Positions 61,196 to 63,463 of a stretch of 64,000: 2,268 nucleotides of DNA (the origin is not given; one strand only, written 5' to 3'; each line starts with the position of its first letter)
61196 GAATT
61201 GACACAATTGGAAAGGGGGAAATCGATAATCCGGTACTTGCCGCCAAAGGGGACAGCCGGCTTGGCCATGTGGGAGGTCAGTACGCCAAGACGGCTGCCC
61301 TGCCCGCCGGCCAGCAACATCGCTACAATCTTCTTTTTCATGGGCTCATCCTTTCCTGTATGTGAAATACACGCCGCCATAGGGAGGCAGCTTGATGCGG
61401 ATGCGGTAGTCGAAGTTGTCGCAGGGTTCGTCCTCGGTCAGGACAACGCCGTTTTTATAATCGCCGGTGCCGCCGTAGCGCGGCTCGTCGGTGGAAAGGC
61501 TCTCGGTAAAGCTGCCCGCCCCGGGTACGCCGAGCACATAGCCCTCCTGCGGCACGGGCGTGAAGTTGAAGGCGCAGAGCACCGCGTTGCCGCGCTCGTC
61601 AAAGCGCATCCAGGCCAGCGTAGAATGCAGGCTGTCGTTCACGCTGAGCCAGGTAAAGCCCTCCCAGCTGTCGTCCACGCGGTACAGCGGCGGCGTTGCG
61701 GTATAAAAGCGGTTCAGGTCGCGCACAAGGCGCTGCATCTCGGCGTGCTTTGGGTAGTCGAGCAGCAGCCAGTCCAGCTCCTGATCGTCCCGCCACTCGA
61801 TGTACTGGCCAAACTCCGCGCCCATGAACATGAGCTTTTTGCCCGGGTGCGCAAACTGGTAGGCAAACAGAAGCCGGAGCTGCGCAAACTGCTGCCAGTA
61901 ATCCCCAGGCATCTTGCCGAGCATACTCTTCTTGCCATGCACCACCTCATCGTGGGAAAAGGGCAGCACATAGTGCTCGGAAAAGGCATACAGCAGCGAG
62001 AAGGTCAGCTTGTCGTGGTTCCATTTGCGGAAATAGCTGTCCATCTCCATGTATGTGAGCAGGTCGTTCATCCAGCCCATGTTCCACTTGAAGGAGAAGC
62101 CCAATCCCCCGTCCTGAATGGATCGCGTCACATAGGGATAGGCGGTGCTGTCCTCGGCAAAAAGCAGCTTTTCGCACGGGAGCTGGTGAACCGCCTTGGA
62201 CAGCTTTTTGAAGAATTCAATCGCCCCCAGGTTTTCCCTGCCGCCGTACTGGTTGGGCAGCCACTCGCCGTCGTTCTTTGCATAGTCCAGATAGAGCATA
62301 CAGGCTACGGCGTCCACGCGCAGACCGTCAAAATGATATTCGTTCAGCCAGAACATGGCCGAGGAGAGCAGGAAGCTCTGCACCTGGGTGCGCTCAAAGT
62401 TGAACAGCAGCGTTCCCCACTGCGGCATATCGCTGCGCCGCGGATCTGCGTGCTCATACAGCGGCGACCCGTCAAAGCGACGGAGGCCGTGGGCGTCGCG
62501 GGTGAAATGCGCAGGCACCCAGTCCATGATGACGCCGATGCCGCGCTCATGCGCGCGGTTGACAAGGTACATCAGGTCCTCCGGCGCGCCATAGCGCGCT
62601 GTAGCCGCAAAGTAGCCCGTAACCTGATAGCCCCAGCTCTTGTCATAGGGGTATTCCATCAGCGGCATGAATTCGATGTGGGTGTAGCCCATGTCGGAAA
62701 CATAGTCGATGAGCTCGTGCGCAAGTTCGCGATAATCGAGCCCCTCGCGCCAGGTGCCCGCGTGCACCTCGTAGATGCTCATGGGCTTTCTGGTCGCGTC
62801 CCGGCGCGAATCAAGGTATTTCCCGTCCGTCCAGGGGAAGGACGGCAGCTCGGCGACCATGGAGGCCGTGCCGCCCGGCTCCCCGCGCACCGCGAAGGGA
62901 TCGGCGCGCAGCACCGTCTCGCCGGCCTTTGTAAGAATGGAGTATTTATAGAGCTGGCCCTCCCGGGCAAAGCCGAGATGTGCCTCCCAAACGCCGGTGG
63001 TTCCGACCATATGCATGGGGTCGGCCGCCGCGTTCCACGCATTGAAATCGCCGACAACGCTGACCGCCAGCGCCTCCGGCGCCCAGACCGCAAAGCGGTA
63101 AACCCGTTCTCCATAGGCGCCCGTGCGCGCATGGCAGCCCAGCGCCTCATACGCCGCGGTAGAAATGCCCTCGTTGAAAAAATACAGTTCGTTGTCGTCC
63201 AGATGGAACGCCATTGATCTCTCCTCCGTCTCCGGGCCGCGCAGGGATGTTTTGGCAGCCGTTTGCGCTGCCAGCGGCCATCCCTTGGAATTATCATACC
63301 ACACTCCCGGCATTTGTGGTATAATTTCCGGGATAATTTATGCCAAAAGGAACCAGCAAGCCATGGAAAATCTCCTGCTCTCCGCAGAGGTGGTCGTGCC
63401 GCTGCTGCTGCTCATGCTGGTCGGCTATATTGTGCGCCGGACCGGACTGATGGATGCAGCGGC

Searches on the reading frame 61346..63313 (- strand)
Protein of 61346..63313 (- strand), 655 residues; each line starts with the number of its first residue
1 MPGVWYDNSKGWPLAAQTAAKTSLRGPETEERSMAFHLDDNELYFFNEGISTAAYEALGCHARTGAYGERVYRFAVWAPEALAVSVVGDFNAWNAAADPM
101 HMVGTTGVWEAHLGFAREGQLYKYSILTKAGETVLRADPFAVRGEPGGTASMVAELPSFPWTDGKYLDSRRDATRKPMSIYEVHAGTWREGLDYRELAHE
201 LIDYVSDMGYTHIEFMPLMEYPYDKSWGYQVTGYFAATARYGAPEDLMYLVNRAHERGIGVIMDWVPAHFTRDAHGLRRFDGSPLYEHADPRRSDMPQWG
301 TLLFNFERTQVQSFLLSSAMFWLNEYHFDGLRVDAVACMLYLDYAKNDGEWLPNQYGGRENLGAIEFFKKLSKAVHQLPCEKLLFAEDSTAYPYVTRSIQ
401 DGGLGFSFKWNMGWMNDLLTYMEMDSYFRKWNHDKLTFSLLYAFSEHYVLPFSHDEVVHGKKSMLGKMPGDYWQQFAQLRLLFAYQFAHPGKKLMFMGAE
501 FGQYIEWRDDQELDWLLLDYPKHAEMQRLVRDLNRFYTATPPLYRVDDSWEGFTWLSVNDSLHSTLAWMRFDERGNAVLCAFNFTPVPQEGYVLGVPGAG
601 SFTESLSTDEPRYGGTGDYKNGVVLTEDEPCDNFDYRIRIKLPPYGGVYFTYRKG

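Call 31: search_protein_families(library=pfam, proteins=[window:61346-63313:-], max_evalue=0.00001)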
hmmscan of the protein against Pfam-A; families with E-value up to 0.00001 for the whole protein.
window:61346-63313:- (655 aa): 3 families
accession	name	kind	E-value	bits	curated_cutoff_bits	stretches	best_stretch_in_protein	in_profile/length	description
PF00128.31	Alpha-amylase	-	3.1e-18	66.7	22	1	201-273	24-95/446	Alpha amylase, catalytic domain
PF02922.24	CBM_48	-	3.7e-18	66.1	22.4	1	58-141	2-83/83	Carbohydrate-binding module 48 (Isoamylase N-terminal domain)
PF02806.24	Alpha-amylase_C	-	5e-17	62.5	21.2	1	555-651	1-93/95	Alpha amylase, C-terminal all-beta domain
